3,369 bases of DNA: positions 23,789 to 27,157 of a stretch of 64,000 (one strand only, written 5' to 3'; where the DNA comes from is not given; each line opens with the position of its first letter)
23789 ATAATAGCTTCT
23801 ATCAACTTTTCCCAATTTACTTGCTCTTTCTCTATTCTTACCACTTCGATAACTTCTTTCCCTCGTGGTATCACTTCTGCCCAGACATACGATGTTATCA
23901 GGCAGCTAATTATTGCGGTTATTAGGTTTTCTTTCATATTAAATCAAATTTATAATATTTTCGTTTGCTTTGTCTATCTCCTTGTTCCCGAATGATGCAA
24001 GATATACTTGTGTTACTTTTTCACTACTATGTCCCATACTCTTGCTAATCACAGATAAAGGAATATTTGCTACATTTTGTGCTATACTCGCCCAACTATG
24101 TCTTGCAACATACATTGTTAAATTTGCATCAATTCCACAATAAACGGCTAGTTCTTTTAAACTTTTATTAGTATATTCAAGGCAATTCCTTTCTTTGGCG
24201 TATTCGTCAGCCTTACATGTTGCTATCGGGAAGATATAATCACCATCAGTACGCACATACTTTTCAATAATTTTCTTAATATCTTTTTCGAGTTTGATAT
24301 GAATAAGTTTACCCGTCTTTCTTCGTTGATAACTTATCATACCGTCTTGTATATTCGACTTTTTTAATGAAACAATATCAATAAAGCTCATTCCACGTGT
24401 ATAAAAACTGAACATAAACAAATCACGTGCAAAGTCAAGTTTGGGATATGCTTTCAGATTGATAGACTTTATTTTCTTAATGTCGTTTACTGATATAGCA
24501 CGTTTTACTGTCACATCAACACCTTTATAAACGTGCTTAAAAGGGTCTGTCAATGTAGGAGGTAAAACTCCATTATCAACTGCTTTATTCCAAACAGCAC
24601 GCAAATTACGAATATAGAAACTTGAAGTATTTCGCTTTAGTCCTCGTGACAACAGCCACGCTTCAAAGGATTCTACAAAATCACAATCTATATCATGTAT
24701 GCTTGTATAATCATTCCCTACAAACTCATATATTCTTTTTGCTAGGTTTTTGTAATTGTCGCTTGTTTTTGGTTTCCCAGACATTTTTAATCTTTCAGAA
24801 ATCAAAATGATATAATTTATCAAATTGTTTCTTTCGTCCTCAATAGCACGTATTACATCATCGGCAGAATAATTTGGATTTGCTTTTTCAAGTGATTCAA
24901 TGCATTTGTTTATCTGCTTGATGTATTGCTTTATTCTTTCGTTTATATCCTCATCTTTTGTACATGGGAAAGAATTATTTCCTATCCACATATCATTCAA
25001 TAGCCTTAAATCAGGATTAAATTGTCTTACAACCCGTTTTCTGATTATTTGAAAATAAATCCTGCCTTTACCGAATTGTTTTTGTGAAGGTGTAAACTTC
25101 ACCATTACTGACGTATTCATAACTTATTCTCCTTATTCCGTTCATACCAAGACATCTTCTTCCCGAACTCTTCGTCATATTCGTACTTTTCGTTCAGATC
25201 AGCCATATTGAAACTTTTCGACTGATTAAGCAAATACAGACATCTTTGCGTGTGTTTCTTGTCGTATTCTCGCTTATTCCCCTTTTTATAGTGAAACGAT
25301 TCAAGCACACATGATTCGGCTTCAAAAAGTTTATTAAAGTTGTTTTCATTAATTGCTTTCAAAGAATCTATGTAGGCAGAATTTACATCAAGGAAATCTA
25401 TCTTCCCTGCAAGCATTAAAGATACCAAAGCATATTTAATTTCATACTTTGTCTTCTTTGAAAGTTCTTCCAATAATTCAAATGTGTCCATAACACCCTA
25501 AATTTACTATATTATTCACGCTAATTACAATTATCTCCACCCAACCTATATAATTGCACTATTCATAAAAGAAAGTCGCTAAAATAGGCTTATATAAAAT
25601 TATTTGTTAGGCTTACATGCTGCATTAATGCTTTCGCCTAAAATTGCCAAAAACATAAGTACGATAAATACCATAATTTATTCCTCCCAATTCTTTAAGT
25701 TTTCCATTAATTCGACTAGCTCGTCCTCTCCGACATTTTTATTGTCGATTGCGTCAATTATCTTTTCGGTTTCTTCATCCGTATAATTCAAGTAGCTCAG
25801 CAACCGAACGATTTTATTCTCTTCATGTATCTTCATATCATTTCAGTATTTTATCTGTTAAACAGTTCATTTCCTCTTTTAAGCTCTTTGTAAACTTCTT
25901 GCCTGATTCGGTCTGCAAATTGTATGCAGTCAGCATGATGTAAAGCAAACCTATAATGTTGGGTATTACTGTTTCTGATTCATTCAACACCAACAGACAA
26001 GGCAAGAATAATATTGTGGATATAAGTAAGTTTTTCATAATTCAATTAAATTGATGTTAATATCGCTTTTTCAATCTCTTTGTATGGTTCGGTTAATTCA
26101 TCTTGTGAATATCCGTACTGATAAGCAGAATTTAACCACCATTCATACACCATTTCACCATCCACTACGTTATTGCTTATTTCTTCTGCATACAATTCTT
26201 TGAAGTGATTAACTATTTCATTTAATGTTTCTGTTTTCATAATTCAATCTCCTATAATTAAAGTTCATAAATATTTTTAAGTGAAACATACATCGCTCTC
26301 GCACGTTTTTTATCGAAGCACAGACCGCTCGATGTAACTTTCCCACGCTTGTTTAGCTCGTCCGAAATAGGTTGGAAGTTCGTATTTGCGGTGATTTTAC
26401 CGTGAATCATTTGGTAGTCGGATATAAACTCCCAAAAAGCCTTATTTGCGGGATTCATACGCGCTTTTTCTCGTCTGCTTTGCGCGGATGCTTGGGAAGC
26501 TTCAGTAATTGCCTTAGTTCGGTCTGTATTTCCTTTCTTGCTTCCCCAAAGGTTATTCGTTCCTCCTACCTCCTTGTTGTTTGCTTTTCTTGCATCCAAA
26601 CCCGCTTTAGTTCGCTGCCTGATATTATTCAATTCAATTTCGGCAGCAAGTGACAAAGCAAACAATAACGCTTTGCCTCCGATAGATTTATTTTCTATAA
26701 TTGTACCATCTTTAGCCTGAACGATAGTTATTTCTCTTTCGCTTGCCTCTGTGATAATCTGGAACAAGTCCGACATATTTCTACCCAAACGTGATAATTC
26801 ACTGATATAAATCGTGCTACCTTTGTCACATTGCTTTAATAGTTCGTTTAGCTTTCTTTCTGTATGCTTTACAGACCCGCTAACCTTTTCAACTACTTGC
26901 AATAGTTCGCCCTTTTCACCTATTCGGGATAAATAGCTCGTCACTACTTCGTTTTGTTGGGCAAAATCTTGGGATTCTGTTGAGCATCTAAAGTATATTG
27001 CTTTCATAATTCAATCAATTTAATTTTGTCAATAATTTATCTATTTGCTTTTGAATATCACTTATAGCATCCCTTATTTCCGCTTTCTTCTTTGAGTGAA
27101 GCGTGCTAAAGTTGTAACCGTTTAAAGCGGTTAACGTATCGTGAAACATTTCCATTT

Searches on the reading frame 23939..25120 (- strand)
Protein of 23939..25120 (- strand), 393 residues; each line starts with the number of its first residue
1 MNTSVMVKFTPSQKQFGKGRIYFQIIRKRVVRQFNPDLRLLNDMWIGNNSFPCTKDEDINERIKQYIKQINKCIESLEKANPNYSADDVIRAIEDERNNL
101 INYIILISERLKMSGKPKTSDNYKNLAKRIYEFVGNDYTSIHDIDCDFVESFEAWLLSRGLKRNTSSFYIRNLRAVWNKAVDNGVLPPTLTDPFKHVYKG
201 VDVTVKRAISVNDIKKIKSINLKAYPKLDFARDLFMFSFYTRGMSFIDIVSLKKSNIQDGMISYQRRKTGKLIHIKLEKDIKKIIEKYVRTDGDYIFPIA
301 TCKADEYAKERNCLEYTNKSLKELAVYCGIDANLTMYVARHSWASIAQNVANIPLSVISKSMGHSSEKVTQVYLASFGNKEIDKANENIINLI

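Call 77: search_protein_families(library=pfam, proteins=[window:23939-25120:-], max_evalue=0.001)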
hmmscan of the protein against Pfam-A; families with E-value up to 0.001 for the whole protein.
window:23939-25120:- (393 aa): 2 families
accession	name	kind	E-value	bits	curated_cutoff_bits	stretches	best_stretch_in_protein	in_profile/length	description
PF13102.12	Phage_int_SAM_5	-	9.4e-19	68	22.3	1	99-188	1-90/98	Phage integrase SAM-like domain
PF00589.27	Phage_integrase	-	1.7e-10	41.4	27.1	1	234-376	26-168/172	Phage integrase family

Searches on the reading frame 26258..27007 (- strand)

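Call 78: search_protein_families(library=pfam, proteins=[window:26258-27007:-], max_evalue=0.001)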
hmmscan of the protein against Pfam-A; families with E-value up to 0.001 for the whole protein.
window:26258-27007:- (249 aa): 1 family
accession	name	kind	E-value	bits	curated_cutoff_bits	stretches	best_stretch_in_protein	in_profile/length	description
PF00239.26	Resolvase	-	5e-27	95.2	23.3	1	3-145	2-144/145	Resolvase, N terminal domain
